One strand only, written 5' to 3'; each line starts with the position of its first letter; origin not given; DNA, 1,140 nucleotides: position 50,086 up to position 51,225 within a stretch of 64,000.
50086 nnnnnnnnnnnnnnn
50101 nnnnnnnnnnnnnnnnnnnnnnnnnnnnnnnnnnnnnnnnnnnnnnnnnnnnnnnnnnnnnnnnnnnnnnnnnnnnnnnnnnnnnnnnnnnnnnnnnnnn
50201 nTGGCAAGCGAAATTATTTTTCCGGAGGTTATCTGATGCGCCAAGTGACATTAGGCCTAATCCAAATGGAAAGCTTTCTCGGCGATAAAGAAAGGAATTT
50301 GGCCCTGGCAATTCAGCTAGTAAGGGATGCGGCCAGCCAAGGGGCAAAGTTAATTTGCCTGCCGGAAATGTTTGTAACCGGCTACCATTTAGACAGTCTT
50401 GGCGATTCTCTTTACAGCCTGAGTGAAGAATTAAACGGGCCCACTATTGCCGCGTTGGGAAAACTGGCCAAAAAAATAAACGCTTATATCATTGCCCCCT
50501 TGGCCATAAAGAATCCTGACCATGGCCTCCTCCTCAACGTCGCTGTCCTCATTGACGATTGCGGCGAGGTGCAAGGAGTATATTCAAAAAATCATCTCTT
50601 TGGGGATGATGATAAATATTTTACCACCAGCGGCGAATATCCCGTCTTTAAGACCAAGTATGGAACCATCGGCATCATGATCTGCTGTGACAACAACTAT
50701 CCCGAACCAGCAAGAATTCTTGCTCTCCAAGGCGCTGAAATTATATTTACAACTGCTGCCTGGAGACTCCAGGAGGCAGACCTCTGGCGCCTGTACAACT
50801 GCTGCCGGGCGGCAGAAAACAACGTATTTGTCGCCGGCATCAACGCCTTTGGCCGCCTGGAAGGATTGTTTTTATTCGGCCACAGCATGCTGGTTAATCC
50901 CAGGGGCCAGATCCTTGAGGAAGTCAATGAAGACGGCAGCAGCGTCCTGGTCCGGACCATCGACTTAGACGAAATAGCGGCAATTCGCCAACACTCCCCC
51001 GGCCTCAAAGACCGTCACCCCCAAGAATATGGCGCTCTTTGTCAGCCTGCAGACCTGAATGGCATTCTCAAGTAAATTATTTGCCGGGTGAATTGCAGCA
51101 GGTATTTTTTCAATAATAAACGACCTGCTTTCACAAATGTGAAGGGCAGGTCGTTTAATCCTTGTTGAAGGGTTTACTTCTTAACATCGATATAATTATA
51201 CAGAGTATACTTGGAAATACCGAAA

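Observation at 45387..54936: ygeX-ygeY-ygeW + carbamate kinase + CN-hydrolase + two hydantoinases + YheO-type regulator, with candidate operators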

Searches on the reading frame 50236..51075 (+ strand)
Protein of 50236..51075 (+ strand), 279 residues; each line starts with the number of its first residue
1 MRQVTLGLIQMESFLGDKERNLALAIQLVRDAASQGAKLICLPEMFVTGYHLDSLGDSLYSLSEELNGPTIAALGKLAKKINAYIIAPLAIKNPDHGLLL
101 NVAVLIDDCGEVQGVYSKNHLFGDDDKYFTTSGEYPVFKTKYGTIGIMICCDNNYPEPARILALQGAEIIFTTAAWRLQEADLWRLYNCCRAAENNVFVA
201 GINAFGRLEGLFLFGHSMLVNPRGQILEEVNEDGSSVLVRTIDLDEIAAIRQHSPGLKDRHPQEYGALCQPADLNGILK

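Call 3: search_protein_families(library=ncbifam, proteins=[window:50236-51075:+])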
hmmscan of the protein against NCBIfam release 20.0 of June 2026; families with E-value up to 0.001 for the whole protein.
window:50236-51075:+ (279 aa): 11 families
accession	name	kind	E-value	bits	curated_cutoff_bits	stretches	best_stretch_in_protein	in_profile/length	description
TIGR03381.1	agmatine_aguB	equivalog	4.4e-41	141.1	410.25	1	4-267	1-278/279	N-carbamoylputrescine amidase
NF040852.1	nitrile_Arch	equivalog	5.8e-40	137.1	500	1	6-265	3-260/262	nitrilase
NF033621.1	de_GSH_amidase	exception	2.9e-22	79.2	355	1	17-261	12-254/260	deaminated glutathione amidase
NF010588.0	PRK13981.1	equivalog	3.3e-21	75.3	479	1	3-267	4-271/546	NAD+ synthase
NF007757.0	PRK10438.1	equivalog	3.5e-19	69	249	1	6-260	6-250/256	amidohydrolase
NF009803.0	PRK13287.1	equivalog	1.7e-18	66.5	406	1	20-238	37-253/333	formamidase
NF043013.1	DeGluthAmidYersProt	equivalog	5.7e-16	58.5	500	1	1-258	1-266/278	deaminated glutathione amidase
NF009802.0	PRK13286.1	equivalog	5.2e-15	55.2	427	1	20-253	36-269/345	aliphatic amidase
NF002730.0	PRK02628.1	equivalog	5e-10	38.2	473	1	13-121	22-125/677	NAD(+) synthase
TIGR04048.1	nitrile_sll0784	equivalog_domain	1.8e-07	30.4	502.6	1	5-153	4-162/301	Nit6803 family nitrilase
TIGR00546.1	lnt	equivalog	6e-05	22.4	132.9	0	19-122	181-274/395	apolipoprotein N-acyltransferase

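Call 4: search_protein_families(library=pfam, proteins=[window:50236-51075:+])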
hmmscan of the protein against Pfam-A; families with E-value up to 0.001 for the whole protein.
window:50236-51075:+ (279 aa): 1 family
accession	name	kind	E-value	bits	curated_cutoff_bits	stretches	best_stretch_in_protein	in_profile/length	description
PF00795.27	CN_hydrolase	-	8.3e-55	186.3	23.2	1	6-252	2-256/256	Carbon-nitrogen hydrolase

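Call 46: search_solved_structures(query=window:50236-51075:+, max_evalue=1e-10)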
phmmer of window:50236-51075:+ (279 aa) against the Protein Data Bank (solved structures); distinct sequences matched with E-value up to 1e-10: 39.
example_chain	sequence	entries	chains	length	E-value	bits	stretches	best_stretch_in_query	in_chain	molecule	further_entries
1j31_A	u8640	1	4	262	7.2e-33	117.3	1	4-248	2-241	Hypothetical protein PH0642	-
7ovg_A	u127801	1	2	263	1e-31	113.5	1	4-248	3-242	CN hydrolase domain-containing protein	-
6ypa_A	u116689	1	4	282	1.1e-31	113.4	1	3-248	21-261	CN hydrolase domain-containing protein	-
3ivz_A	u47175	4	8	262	4e-30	108.2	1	5-261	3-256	Nitrilase | Beta ureidopropionase (Beta-alanine synthase)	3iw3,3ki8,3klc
5h8i_A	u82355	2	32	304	7.3e-27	97.5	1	14-269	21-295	N-carbamoylputrescine amidohydrolase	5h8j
2w1v_A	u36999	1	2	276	1.4e-26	96.6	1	5-265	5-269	NITRILASE HOMOLOG 2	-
3p8k_A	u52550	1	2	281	5.9e-26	94.6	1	8-258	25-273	Hydrolase, carbon-nitrogen family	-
5h8k_A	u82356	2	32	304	1.8e-25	93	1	14-269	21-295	N-carbamoylputrescine amidohydrolase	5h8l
1f89_A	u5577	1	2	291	2.5e-21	79.4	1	3-265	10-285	32.5 KDA PROTEIN YLR351C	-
6mg6_A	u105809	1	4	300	5.3e-21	78.3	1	7-268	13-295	Carbon-nitrogen hydrolase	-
2ggk_A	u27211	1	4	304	1.9e-19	73.2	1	19-270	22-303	N-carbamoyl-D-amino acid amidohydrolase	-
2ggl_A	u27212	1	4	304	4e-19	72.2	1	19-269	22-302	N-carbamoyl-D-amino acid amidohydrolase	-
2vhh_A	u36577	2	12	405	1.8e-18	70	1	28-207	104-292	CG3027-PA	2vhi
1fo6_A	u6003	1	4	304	2e-18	69.8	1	19-269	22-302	N-CARBAMoYL-D-AMINO-ACID AMIDOHYDROLASE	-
1erz_A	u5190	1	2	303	3.5e-18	69.1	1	19-269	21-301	N-CARBAMYL-D-AMINO ACID AMIDOHYDROLASE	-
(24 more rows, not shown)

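Call 62: find_homologous_proteins(query=window:50236-51075:+, max_evalue=1e-20)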
Query window:50236-51075:+ (279 aa): 340 proteins with E <= 1e-20 among 2103 candidates; the best 120 are listed.
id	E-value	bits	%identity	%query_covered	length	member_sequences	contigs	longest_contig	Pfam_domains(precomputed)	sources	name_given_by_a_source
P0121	3.2e-185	632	100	100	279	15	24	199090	PF00795.28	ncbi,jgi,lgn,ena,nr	ncbi:MAG TPA: hypothetical protein DG577_08445 [Firmicutes bacterium]|nr:hypothetical protein [Bacil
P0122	9.8e-163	558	88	99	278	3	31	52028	PF00795.28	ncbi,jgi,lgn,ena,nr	ncbi:MAG: carbon-nitrogen hydrolase [Eubacteriales bacterium]|jgi:predicted amidohydrolase|nr:carbon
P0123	6.7e-126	437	67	100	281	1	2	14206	PF00795.28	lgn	-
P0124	2.7e-118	412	66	96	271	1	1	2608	PF00795.28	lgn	-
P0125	4.2e-107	376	59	97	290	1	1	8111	PF00795.28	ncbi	-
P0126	9.3e-107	374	62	97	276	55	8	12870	PF00795.28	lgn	-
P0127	9.8e-107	374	61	97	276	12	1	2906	PF00795.28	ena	-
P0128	1.8e-106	374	61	97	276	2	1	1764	PF00795.28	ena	-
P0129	5.3e-106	372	60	97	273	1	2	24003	PF00795.28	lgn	-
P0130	7.9e-106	371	60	97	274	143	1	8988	PF00795.28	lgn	-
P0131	8.4e-105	368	59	97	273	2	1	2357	PF00795.28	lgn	-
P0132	1.9e-104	367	59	97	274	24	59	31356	PF00795.28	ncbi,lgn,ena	-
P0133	4.4e-104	366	59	97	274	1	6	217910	PF00795.28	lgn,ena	-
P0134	2.3e-103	363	58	97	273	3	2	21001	PF00795.28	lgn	-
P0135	8.4e-103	361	58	97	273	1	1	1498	PF00795.28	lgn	-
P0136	9.6e-103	361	59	97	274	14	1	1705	PF00795.28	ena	-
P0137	6.0e-102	359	59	97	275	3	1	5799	PF00795.28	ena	-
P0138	2.0e-100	354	59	98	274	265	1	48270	PF00795.28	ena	-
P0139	3.8e-100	353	58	97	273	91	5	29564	PF00795.28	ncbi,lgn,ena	-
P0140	2.0e-99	350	57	97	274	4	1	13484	PF00795.28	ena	-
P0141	3.2e-99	350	56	98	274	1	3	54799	PF00795.28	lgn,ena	-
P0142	5.4e-99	349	56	97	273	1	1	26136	PF00795.28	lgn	-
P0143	9.7e-99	348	57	97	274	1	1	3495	PF00795.28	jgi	jgi:predicted amidohydrolase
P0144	5.2e-98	346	58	97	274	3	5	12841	PF00795.28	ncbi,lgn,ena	-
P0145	2.6e-97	343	58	97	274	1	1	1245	PF00795.28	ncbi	-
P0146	2.8e-97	343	58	96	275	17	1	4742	PF00795.28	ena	-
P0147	8.1e-96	339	57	97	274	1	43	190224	PF00795.28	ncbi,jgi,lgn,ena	-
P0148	2.9e-95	337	56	97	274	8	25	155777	PF00795.28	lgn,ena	-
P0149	2.9e-95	337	56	97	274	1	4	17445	PF00795.28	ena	-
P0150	2.4e-94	334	56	97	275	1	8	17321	PF00795.28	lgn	-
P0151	8.5e-94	332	55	97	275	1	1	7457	PF00795.28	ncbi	-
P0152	2.0e-93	331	55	97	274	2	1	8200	PF00795.28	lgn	-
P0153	3.6e-92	327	61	86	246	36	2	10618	PF00795.28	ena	-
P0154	6.8e-92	326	56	97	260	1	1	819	PF00795.28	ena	-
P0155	8.7e-90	319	53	97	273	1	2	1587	PF00795.28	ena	-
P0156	2.4e-83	298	50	96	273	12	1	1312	PF00795.28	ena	-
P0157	2.9e-82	294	49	97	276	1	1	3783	PF00795.28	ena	-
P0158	4.9e-79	284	47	98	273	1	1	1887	PF00795.28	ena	-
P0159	7.8e-79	283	49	96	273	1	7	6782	PF00795.28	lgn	-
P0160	8.3e-74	266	61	71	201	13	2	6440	PF00795.28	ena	-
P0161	1.9e-73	265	46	96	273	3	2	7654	PF00795.28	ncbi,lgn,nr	ncbi:MAG: carbon-nitrogen hydrolase [Deltaproteobacteria bacterium]|nr:carbon-nitrogen hydrolase [De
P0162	3.6e-71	258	49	94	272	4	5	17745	PF00795.28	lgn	-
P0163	1.3e-70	256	46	96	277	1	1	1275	PF00795.28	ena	-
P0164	4.7e-70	254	64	67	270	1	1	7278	PF00795.28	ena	-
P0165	5.6e-70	254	51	87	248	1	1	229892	PF00795.28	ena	-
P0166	3.9e-69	251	45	96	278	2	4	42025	PF00795.28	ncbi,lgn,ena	-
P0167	1.3e-68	249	47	96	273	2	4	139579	PF00795.28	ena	-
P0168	1.1e-67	246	65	64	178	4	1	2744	PF00795.28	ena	-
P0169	1.1e-67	246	48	92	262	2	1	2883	PF00795.28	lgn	-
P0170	1.1e-67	246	45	96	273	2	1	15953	PF00795.28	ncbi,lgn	-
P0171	1.4e-67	246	44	97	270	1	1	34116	PF00795.28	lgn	-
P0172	3.1e-67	245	45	96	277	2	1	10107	PF00795.28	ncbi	-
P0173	4.9e-67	244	43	98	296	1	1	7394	PF00795.28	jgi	-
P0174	1.1e-66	243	43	100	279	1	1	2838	PF00795.28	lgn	-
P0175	3.7e-66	241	45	96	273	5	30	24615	PF00795.28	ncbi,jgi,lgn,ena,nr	ncbi:MAG: carbon-nitrogen hydrolase [Tissierellia bacterium]|nr:carbon-nitrogen hydrolase [Tissierel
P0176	4.1e-66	241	46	96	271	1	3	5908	PF00795.28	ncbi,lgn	-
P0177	5.2e-66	241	44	96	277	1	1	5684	PF00795.28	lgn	-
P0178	6.5e-66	240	41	96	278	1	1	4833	PF00795.28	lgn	-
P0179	1.6e-64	236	43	96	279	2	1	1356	PF00795.28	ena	-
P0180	2.3e-64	235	62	57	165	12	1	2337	PF00795.28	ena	-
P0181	6.9e-64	234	44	99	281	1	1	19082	PF00795.28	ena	-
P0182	1.3e-62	230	41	96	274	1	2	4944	PF00795.28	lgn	-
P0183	4.5e-62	228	43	95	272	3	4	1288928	PF00795.28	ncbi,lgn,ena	-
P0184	1.0e-61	227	42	97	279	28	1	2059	PF00795.28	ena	-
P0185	1.8e-61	226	44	95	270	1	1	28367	PF00795.28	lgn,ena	-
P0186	8.2e-61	224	45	94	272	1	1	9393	PF00795.28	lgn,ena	-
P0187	7.0e-60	221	42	97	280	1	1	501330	PF00795.28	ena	-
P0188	2.5e-59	219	43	96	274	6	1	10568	PF00795.28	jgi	jgi:predicted amidohydrolase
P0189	3.5e-59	218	44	95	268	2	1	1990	PF00795.28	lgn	-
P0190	5.5e-59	218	42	96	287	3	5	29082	PF00795.28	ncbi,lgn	-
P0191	9.0e-58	214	44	95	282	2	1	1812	PF00795.28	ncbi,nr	ncbi:MAG: carbon-nitrogen hydrolase family protein [Clostridia bacterium]|nr:carbon-nitrogen hydrola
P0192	5.1e-57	211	42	94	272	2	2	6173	PF00795.28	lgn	-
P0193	1.9e-54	203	43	95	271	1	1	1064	PF00795.28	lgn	-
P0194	3.3e-52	196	38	94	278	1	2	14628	PF00795.28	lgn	-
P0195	3.2e-51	192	40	94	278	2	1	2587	PF00795.28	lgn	-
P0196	1.2e-50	190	38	95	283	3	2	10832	PF00795.28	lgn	-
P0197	4.1e-50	189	71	43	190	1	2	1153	PF00085.27,PF08534.17,PF13905.13,PF00578.28,PF00795.28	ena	-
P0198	4.2e-50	189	41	96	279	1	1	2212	PF00795.28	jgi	jgi:N-carbamoylputrescine amidase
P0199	1.2e-49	187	38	94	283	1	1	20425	PF00795.28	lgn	-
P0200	6.7e-49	185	39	96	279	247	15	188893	PF00795.28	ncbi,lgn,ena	-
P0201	1.1e-48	184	36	96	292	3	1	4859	PF00795.28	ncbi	-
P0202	4.7e-48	182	40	93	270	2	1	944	PF00795.28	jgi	jgi:N-carbamoylputrescine amidase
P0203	6.6e-48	181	40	94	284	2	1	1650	PF00795.28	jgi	-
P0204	5.0e-46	175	39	92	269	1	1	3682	PF00795.28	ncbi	-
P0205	1.4e-45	174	38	96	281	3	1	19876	PF00795.28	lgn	-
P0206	4.2e-44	169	46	67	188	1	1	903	PF00795.28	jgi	-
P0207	2.2e-43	167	38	96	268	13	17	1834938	PF00795.28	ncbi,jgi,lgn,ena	ncbi:MAG: carbon-nitrogen hydrolase family protein [Candidatus Bathyarchaeia archaeon]|jgi:predicted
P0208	2.5e-42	163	39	95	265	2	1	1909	PF00795.28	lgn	-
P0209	2.7e-42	163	37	90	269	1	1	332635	PF00795.28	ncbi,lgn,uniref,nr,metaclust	ncbi:nitrilase-related carbon-nitrogen hydrolase [Salipaludibacillus aurantiacus]|uniref:Predicted a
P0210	2.9e-42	163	37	92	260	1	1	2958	PF00795.28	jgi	jgi:5-aminopentanamidase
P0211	5.9e-42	162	38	95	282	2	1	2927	PF00795.28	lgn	-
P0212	8.9e-42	161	39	95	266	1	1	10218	PF00795.28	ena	-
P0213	9.3e-42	161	38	95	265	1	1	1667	PF00795.28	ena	-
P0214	1.6e-41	160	38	95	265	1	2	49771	PF00795.28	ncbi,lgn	-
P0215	1.8e-41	160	37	96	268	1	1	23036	PF00795.28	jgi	jgi:predicted amidohydrolase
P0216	2.6e-41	160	37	97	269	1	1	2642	PF00795.28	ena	-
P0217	3.2e-41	159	38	92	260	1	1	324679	PF00795.28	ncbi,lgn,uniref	ncbi:carbon-nitrogen hydrolase family protein [Neobacillus pocheonensis]|uniref:carbon-nitrogen hydr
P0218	3.3e-41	159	38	92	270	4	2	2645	PF00795.28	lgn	-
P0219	4.3e-41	159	39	95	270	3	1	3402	PF00795.28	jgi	-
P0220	4.4e-41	159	37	96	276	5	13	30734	PF00795.28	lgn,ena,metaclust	metaclust:\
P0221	2.2e-40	157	37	93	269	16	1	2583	PF00795.28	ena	-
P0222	3.1e-40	156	38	95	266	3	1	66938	PF00795.28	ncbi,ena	-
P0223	5.6e-40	155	38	95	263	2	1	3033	PF00795.28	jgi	jgi:predicted amidohydrolase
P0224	8.0e-40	155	37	95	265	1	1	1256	PF00795.28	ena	-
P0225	1.0e-39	155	36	96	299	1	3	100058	PF00795.28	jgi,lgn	jgi:N-carbamoylputrescine amidase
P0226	1.2e-39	154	37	92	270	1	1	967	PF00795.28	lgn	-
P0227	1.2e-39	154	36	92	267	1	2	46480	PF00795.28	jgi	jgi:predicted amidohydrolase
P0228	1.7e-39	154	38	95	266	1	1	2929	PF00795.28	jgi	jgi:predicted amidohydrolase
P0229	2.3e-39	153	37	95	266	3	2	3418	PF00795.28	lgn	-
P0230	2.8e-38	150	34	96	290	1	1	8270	PF00795.28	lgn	-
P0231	4.4e-38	149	36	92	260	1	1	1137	PF00795.28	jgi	jgi:predicted amidohydrolase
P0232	6.5e-38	149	36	95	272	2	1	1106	PF00795.28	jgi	-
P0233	8.3e-38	148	35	95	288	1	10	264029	PF00795.28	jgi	jgi:beta-ureidopropionase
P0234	8.4e-38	148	34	92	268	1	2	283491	PF00795.28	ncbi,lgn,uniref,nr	ncbi:putative amidohydrolase [Peribacillus deserti]|uniref:Amidohydrolase n=1 Tax=Peribacillus deser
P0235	1.1e-37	148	35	96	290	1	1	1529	PF00795.28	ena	-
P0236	1.4e-37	148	36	89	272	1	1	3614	PF00795.28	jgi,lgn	jgi:N-carbamoylputrescine amidase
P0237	1.8e-37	147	37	91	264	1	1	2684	PF00795.28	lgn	-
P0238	2.7e-37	147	35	96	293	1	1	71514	PF00795.28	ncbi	ncbi:MAG: carbon-nitrogen hydrolase [Bacillota bacterium]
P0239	3.3e-37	146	35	95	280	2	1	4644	PF00795.28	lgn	-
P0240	3.4e-37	146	35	95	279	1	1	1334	PF00795.28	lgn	-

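Call 63: find_encoding_contigs(protein=P0123, flank=10000, max_places=1)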
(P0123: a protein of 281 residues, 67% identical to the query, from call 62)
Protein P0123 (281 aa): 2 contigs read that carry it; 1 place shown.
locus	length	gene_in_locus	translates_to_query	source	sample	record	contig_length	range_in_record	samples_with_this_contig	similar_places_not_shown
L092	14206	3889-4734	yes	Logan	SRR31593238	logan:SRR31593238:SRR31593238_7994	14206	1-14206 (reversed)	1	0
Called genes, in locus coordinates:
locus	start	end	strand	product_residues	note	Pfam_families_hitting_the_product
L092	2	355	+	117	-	?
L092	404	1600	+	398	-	PF01546:Peptidase_M20, PF07687:M20_dimer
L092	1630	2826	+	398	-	PF02729:OTCace_N, PF00185:OTCace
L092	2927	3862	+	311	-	PF00696:AA_kinase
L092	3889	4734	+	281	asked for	PF00795:CN_hydrolase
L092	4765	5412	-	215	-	PF08348:PAS_6, PF13309:HTH_22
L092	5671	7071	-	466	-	PF07969:Amidohydro_3 (weak), PF01979:Amidohydro_1, PF07969:Amidohydro_3 (weak)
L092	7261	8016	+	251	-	PF08220:HTH_DeoR, PF08279:HTH_11, PF00455:DeoRC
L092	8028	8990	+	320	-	PF00480:ROK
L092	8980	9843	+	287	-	PF01116:F_bP_aldolase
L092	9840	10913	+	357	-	PF10432:bact-PGI_C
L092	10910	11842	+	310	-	PF00294:PfkB, PF25270:Khk (faint), PF08543:Phos_pyr_kin (weak)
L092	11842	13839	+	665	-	PF01055:Glyco_hydro_31_2nd, PF05691:Raffinose_syn (weak), PF02065:Melibiase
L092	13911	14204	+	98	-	?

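Call 64: find_encoding_contigs(protein=P0133, flank=10000, max_places=1)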
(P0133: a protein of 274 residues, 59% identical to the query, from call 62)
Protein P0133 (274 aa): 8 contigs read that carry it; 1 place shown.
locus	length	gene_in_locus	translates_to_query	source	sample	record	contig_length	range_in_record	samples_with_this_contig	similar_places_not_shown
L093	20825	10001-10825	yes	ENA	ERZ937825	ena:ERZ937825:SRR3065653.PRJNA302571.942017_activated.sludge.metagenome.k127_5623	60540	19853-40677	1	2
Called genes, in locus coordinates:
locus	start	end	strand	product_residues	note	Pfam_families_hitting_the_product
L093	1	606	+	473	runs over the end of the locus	PF03616:Glt_symporter (weak)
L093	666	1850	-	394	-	PF01546:Peptidase_M20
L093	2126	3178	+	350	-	PF00356:LacI, PF00532:Peripla_BP_1, PF13407:Peripla_BP_4, PF13458:Peripla_BP_6 (weak), PF13377:Peripla_BP_3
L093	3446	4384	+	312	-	PF00696:AA_kinase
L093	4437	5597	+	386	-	PF04303:PrpF, PF05544:Pro_racemase (faint)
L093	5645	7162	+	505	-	PF03972:MmgE_PrpD_N, PF19305:MmgE_PrpD_C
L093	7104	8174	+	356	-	PF00474:SSF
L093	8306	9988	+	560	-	PF02133:Transp_cyt_pur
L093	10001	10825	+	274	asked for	PF00795:CN_hydrolase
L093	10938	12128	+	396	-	PF02515:CoA_transf_3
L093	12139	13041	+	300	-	PF00682:HMGL-like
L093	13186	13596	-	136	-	PF00380:Ribosomal_S9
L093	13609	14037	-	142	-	PF00572:Ribosomal_L13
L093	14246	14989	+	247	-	PF01171:ATP_bind_3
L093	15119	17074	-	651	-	-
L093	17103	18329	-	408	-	PF02073:Peptidase_M29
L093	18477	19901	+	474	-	PF28494:GlyRS_ins_1 (faint), PF00587:tRNA-synt_2b, PF03129:HGTP_anticodon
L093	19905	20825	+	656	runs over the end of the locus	PF00884:Sulfatase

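Call 65: find_encoding_contigs(protein=P0147, flank=10000, max_places=1)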
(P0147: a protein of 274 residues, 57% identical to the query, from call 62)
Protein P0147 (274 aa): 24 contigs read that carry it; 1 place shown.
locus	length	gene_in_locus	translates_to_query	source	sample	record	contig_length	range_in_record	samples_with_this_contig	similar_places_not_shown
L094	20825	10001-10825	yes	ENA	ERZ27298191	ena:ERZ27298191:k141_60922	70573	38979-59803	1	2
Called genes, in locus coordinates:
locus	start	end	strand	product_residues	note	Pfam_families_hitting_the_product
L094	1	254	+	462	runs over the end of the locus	PF03972:MmgE_PrpD_N, PF19305:MmgE_PrpD_C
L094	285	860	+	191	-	-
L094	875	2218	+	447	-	PF00330:Aconitase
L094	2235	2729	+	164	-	PF00694:Aconitase_C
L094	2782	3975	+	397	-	PF01180:DHO_dh, PF17179:Fer4_22 (faint), PF25160:LdpA_Fe-S-bd (faint), PF12837:Fer4_6 (weak), PF12838:Fer4_7, PF13237:Fer4_10 (weak), PF14697:Fer4_21, PF00037:Fer4 (weak), +2 more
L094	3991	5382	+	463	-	PF01979:Amidohydro_1, PF12890:DHOase (weak), PF07969:Amidohydro_3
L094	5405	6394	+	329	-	PF02729:OTCace_N, PF00185:OTCace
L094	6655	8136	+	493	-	PF00474:SSF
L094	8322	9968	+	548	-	PF02133:Transp_cyt_pur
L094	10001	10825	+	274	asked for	PF00795:CN_hydrolase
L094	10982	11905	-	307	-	PF00682:HMGL-like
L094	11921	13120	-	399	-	PF02515:CoA_transf_3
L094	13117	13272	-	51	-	-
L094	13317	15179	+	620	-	PF06506:PrpR_N, PF00989:PAS (weak), PF08448:PAS_4 (weak), PF00158:Sigma54_activat, PF25601:AAA_lid_14 (faint)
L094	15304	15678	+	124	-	PF02033:RBFA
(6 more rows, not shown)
